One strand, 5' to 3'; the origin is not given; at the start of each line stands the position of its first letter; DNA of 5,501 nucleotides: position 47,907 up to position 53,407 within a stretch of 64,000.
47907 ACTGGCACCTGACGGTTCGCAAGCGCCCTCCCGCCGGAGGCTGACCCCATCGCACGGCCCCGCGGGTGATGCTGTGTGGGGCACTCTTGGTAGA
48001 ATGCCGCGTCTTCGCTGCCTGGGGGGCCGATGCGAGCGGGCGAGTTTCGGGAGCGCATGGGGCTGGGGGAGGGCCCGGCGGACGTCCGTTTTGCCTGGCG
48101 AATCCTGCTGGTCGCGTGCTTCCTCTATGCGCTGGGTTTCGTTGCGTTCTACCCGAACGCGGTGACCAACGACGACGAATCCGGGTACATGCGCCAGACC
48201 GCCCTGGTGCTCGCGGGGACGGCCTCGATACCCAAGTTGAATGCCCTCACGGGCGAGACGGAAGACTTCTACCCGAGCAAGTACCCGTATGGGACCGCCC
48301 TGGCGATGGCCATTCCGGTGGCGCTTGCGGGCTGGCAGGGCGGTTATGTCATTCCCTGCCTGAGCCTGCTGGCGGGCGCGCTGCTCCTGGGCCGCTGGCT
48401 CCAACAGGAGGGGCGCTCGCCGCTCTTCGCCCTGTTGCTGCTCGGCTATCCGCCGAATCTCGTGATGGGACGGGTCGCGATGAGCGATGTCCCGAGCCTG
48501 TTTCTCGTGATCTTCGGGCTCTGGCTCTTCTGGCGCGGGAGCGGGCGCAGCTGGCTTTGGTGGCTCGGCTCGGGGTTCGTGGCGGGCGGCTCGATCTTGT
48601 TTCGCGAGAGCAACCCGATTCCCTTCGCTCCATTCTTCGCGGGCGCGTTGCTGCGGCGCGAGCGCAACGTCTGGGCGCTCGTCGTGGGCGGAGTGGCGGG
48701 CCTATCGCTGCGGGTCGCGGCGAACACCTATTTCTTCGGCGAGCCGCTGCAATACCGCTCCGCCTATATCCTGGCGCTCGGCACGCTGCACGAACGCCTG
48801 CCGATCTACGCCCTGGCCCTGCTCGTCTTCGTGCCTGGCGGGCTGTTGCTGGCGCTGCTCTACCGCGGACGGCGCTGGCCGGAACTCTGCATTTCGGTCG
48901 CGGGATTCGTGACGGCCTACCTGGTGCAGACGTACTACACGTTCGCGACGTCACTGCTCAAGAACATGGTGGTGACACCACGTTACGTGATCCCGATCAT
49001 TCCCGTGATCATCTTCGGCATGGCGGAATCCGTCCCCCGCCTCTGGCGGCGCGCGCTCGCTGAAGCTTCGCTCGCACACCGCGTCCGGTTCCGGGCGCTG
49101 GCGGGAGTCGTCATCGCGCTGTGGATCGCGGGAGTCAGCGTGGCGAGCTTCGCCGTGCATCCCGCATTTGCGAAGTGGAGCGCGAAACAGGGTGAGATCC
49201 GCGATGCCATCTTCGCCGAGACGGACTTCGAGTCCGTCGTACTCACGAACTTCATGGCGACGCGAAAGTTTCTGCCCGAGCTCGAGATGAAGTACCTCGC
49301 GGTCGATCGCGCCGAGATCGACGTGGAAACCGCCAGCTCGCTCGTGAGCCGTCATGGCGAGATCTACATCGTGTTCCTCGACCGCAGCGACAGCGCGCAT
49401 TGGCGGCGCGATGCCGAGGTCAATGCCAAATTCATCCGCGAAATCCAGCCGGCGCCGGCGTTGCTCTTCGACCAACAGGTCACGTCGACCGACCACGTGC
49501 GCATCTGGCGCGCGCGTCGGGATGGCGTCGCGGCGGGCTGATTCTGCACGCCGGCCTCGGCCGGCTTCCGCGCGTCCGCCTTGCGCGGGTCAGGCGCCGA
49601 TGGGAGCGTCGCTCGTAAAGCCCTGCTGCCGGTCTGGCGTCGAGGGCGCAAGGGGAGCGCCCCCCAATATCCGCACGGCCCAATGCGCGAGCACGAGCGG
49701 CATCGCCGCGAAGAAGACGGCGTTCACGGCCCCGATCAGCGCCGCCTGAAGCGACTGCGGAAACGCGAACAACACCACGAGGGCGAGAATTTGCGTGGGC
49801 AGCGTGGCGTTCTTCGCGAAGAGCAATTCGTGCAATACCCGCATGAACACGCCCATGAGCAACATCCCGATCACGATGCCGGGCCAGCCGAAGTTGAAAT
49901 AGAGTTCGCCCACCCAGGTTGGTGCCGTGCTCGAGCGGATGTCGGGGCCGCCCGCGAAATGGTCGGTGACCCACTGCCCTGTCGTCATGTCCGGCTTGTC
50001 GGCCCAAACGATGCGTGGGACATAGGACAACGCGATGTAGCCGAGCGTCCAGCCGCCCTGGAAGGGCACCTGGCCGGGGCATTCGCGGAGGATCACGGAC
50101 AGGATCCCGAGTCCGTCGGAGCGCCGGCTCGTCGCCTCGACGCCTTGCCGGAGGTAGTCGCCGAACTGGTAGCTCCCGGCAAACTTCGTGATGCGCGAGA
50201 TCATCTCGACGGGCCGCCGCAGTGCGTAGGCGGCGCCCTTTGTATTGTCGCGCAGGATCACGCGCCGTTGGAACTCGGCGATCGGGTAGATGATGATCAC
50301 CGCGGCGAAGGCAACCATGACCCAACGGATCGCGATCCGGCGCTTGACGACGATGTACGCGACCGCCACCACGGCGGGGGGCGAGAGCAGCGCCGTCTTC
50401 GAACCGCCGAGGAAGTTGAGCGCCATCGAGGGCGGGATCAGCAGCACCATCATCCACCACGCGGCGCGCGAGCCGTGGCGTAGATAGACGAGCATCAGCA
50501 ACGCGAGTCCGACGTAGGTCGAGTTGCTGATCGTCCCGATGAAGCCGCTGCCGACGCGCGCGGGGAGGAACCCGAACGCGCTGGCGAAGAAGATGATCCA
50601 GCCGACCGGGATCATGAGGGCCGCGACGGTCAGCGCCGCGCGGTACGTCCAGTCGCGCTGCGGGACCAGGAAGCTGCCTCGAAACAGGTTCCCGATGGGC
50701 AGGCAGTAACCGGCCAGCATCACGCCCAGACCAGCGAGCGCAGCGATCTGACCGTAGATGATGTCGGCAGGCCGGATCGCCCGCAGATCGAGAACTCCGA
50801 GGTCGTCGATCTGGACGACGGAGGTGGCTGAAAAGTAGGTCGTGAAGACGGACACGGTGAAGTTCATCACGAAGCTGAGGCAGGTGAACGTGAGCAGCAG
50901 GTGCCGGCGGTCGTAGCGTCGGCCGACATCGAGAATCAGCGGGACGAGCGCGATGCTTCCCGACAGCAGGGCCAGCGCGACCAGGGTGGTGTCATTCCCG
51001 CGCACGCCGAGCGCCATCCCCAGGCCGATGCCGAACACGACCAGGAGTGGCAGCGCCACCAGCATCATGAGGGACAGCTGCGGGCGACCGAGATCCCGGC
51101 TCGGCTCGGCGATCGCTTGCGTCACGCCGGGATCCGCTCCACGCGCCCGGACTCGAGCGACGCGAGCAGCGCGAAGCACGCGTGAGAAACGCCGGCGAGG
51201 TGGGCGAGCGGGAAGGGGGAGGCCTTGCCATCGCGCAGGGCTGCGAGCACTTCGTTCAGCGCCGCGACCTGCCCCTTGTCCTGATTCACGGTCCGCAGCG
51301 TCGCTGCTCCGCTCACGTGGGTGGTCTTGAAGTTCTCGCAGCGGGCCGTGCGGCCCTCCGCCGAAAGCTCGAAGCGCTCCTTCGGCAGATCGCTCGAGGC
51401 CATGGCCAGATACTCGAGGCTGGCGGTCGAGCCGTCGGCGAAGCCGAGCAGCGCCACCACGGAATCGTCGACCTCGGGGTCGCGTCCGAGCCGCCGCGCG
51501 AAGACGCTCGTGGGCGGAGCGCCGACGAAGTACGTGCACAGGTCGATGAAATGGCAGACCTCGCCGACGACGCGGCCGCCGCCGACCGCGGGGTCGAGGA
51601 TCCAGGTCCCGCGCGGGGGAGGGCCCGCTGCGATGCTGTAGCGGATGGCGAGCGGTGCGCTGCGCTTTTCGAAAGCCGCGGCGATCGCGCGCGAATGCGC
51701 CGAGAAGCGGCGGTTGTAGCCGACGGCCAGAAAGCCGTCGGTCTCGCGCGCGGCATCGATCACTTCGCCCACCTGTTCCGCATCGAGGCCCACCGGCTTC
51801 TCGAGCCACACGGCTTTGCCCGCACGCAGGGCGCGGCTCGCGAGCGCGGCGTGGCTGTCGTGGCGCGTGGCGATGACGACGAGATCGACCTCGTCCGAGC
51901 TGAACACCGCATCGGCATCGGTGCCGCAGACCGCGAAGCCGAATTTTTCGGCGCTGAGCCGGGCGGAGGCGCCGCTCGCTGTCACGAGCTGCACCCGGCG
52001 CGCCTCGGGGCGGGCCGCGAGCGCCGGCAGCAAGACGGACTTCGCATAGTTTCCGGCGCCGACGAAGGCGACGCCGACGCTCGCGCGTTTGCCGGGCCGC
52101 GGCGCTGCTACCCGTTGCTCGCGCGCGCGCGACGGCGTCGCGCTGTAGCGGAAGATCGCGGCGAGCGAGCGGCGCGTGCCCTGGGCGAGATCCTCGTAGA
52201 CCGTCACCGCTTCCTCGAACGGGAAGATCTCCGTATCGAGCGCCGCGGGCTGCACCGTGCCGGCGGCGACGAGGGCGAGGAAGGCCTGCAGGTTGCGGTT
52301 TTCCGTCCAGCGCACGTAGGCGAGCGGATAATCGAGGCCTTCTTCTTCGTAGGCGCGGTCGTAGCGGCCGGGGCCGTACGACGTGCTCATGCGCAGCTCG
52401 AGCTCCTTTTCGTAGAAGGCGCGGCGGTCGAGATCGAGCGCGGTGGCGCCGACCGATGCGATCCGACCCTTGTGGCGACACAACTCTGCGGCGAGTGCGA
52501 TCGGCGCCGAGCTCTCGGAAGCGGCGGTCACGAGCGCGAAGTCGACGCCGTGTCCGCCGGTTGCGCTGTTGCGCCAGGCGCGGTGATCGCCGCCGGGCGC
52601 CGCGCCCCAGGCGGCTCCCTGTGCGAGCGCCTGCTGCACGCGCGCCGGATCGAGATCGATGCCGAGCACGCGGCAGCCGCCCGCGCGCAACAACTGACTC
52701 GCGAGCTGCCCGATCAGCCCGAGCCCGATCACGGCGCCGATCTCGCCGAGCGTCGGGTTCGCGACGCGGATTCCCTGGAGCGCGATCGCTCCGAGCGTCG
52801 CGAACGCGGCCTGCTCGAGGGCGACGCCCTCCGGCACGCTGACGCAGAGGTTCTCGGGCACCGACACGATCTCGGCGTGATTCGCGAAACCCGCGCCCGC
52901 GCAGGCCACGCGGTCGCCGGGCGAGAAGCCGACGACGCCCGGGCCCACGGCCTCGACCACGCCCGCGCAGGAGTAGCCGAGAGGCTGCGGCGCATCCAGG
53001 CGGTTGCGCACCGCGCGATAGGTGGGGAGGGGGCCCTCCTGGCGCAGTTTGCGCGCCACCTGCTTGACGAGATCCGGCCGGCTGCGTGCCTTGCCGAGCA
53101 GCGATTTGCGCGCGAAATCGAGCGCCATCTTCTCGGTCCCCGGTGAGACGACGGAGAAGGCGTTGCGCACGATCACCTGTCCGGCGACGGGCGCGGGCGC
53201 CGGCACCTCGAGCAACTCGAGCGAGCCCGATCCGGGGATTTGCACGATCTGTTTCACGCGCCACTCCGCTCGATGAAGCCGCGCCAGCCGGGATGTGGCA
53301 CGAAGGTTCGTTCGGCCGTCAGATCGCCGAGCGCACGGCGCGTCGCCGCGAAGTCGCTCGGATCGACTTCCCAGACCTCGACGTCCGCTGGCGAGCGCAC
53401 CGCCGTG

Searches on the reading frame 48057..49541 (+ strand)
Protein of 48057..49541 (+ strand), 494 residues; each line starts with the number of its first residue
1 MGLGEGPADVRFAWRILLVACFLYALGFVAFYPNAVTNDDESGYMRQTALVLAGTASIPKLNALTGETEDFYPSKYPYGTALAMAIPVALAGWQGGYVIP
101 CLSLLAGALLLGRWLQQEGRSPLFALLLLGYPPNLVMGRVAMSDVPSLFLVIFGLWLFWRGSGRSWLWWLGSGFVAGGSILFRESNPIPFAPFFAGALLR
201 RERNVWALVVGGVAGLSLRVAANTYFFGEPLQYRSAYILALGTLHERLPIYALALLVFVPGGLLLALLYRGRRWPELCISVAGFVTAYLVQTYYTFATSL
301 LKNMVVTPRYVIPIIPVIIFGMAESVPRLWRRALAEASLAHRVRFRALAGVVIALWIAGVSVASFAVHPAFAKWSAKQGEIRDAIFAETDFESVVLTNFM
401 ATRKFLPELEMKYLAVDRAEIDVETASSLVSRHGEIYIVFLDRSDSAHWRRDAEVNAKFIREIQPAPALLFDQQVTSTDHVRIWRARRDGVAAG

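Call 15: search_protein_families(library=ncbifam, proteins=[window:48057-49541:+], max_evalue=0.001)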
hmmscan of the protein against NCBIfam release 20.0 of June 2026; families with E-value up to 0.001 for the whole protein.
window:48057-49541:+ (494 aa): 2 families
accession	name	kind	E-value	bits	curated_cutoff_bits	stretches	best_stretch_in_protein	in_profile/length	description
NF047440.1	LA3751_2_3_fam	subfamily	1.2e-11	44.1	200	1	70-320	75-349/460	LA_3751/LA_3752 family putative glycosyltransferase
NF046093.1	AZOBR_p60025_fam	subfamily_domain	4.8e-08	32.5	150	1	97-208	117-224/232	AZOBR_p60025 family cell surface glycopolymer formation protein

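Call 57: search_protein_families(library=pfam, proteins=[window:48057-49541:+], max_evalue=0.001)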
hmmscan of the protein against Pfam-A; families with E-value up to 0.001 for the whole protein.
window:48057-49541:+ (494 aa): 0 families

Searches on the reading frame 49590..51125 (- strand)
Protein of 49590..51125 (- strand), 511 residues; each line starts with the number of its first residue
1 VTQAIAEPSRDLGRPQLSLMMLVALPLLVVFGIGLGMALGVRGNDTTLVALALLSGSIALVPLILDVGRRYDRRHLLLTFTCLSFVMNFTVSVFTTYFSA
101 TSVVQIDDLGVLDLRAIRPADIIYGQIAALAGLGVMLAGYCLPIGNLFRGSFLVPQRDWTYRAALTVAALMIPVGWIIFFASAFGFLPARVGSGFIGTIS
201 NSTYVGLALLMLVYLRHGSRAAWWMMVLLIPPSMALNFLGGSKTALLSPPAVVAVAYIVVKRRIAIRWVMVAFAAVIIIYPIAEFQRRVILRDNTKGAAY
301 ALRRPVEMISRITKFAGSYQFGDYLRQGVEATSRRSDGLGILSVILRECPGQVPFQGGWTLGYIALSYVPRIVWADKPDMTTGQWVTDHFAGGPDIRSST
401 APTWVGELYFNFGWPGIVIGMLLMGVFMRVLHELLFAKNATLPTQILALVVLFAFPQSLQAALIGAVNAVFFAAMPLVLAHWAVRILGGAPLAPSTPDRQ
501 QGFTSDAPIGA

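Call 4: search_protein_families(library=ncbifam, proteins=[window:49590-51125:-], max_evalue=0.01)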
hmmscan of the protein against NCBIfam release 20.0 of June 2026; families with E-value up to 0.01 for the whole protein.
window:49590-51125:- (511 aa): 2 families
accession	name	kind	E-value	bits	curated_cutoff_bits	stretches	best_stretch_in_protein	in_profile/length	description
TIGR04370.1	glyco_rpt_poly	subfamily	1.1e-06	28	40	1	399-443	317-358/396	oligosaccharide repeat unit polymerase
NF046084.1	XrtY_assoc_Wzy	equivalog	0.00012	20.8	420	1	193-432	175-410/472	exosortase Y-associated Wzy-like protein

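Call 5: search_protein_families(library=pfam, proteins=[window:49590-51125:-], max_evalue=0.01)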
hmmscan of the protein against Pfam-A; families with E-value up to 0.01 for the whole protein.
window:49590-51125:- (511 aa): 2 families
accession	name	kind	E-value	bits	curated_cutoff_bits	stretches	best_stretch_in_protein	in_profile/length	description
PF14296.11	O-ag_pol_Wzy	-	1.8e-06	27.4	26.6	1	405-456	383-434/468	O-antigen polysaccharide polymerase Wzy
PF01901.21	O_anti_polymase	-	2.7e-06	27.4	24.2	1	358-439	231-304/335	Putative O-antigen polymerase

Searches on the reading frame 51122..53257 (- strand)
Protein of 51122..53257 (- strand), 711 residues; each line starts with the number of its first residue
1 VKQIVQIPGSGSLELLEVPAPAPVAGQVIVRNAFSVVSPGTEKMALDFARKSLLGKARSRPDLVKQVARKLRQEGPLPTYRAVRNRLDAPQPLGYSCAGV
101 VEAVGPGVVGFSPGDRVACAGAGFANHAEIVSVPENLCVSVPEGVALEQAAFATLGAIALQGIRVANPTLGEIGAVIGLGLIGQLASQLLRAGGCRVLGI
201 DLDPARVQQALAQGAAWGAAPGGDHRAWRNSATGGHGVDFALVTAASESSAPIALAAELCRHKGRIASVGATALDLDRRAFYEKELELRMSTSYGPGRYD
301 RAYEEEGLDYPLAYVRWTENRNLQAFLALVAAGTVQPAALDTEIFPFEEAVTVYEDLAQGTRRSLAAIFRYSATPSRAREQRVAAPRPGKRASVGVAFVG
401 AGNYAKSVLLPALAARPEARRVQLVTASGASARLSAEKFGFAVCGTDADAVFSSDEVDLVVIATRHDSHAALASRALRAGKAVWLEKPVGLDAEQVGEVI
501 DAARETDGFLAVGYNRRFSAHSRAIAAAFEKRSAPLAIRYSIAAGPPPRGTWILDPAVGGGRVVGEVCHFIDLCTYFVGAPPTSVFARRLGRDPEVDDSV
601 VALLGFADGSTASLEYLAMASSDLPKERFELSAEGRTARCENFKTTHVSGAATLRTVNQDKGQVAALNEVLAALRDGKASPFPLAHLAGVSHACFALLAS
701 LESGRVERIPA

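Call 4: search_protein_families(library=ncbifam, proteins=[window:51122-53257:-], max_evalue=0.01)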
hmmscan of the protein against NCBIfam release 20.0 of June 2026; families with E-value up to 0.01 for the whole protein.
window:51122-53257:- (711 aa): 26 families (the best 25 are shown)
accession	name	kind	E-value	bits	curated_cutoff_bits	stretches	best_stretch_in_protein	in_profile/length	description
TIGR04380.1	myo_inos_iolG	equivalog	5.5e-23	81.4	355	1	394-614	2-227/330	inositol 2-dehydrogenase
NF052479.1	LevoglcsnDh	equivalog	2.8e-14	52.6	650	1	415-579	32-203/386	levoglucosan dehydrogenase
NF008607.0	PRK11579.1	subfamily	5.4e-13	48.7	330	1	394-521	5-129/346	oxidoreductase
NF007574.0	PRK10206.1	equivalog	3e-12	46.2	352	1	395-520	4-129/345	oxidoreductase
TIGR03989.1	Rxyl_3153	subfamily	2.8e-10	40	440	1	126-276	140-293/370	NDMA-dependent alcohol dehydrogenase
NF041392.1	XylDh_Gfo6_Halo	equivalog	1.1e-09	37.6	350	1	392-516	15-142/350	D-xylose 1-dehydrogenase Gfo6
NF052679.1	InsChiInosDhIolG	equivalog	4.1e-09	35.9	540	1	431-539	40-152/343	bifunctional inositol 2-dehydrogenase/D-chiro-inositol 1-dehydrogenase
TIGR02824.1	quinone_pig3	subfamily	3.2e-08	32.9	296.8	1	88-284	56-255/325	putative NAD(P)H quinone oxidoreductase, PIG3 family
NF008024.0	PRK10754.1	subfamily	3.9e-08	32.7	348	1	89-215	57-186/327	NADPH:quinone reductase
NF006940.0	PRK09422.1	equivalog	5.8e-08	32.1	344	1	128-272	118-262/338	alcohol dehydrogenase AdhP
NF040723.1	UDP-GlcNAcDh_Arch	equivalog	1.2e-06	28.3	450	1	446-534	51-138/302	UDP-N-acetylglucosamine 3-dehydrogenase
NF007642.0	PRK10309.1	equivalog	2e-06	27.3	550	1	126-217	116-208/347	galactitol-1-phosphate 5-dehydrogenase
TIGR02817.1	adh_fam_1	subfamily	1.1e-05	25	284.05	1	89-159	58-130/336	zinc-binding alcohol dehydrogenase family protein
NF041097.1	keto_inos_dh_IolM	equivalog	1.4e-05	24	450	1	171-273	207-314/389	scyllo-inosose 3-dehydrogenase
TIGR03451.1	mycoS_dep_FDH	equivalog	2.2e-05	23.5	512.9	0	87-118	52-83/358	S-(hydroxymethyl)mycothiol dehydrogenase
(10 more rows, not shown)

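Call 5: search_protein_families(library=pfam, proteins=[window:51122-53257:-], max_evalue=0.01)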
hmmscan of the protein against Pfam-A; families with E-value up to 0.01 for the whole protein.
window:51122-53257:- (711 aa): 9 families
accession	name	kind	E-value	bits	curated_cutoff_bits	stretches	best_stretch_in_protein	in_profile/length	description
PF01408.29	GFO_IDH_MocA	-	2.6e-20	73.7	24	1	395-514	2-120/120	Oxidoreductase family, NAD-binding Rossmann fold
PF00107.32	ADH_zinc_N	-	1.7e-12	47.9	31.8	1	182-302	2-123/129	Zinc-binding dehydrogenase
PF22725.1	GFO_IDH_MocA_C3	-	5.9e-12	46.1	27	1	543-630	24-115/124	GFO/IDH/MocA C-terminal domain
PF08240.17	ADH_N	-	1.7e-07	31.9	23.5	1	86-143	29-104/104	Alcohol dehydrogenase GroES-like domain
PF13602.12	ADH_zinc_N_2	-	8.4e-07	30.4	27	1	230-362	16-128/134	Zinc-binding dehydrogenase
PF02254.24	TrkA_N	-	1.8e-05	25.4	23.8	1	175-231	2-58/116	TrkA-N domain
PF02894.22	GFO_IDH_MocA_C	-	3.4e-05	24.2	22.9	1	549-618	28-103/218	Oxidoreductase family, C-terminal alpha/beta domain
PF03807.23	F420_oxidored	-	0.0015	19.6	21.6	1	396-481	2-86/94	NADP oxidoreductase coenzyme F420-dependent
PF01118.30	Semialdhyde_dh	-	0.0025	18.7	26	1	396-483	2-93/121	Semialdehyde dehydrogenase, NAD binding domain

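Call 25: search_solved_structures(query=window:51122-53257:-, max_evalue=0.0001)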
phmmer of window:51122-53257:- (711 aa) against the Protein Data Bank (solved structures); distinct sequences matched with E-value up to 0.0001: 124 (the best 60 are shown).
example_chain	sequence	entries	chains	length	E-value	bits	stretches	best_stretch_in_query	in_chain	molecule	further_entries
4hkt_A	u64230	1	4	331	2.4e-19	72.8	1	396-615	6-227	Inositol 2-dehydrogenase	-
3e18_A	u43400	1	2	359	6.9e-18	68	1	400-619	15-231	oxidoreductase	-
6jw6_A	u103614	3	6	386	6.4e-17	64.8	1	392-615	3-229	Dehydrogenase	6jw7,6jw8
5a02_A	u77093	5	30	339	1.2e-15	60.6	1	388-613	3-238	ALDOSE-ALDOSE OXIDOREDUCTASE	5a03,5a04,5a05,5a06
2glx_A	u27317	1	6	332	2.9e-15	59.3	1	398-658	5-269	1,5-anhydro-D-fructose reductase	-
9m3d_B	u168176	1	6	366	5.9e-15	58.3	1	397-579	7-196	DgpA1 from W974-1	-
1ryd_A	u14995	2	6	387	7e-14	54.7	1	374-610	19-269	glucose-fructose oxidoreductase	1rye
1h6a_A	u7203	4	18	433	7e-14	54.7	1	373-610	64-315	PRECURSOR FORM OF GLUCOSE-FRUCTOSE OXIDOREDUCTASE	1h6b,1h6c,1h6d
1ofg_A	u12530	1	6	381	7.1e-14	54.7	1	381-610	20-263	GLUCOSE-FRUCTOSE OXIDOREDUCTASE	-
6nor_A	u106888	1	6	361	2e-13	53.2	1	393-613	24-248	Putative NAD dependent dehydrogenase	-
4koa_A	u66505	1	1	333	2.2e-13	53.1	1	398-614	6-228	1,5-anhydro-D-fructose reductase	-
6ktj_A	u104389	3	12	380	9.6e-13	51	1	395-588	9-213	Scyllo-inositol dehydrogenase with L-glucose dehydrogenase activity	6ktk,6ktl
1evj_A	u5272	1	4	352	1.4e-12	50.4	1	394-610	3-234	GLUCOSE-FRUCTOSE OXIDOREDUCTASE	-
5ya8_A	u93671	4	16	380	1.5e-12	50.3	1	395-588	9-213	Scyllo-inositol dehydrogenase with L-glucose dehydrogenase activity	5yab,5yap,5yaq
7wzd_A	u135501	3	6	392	8.5e-12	47.8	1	392-619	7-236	4,5-dihydroxyphthalate dehydrogenase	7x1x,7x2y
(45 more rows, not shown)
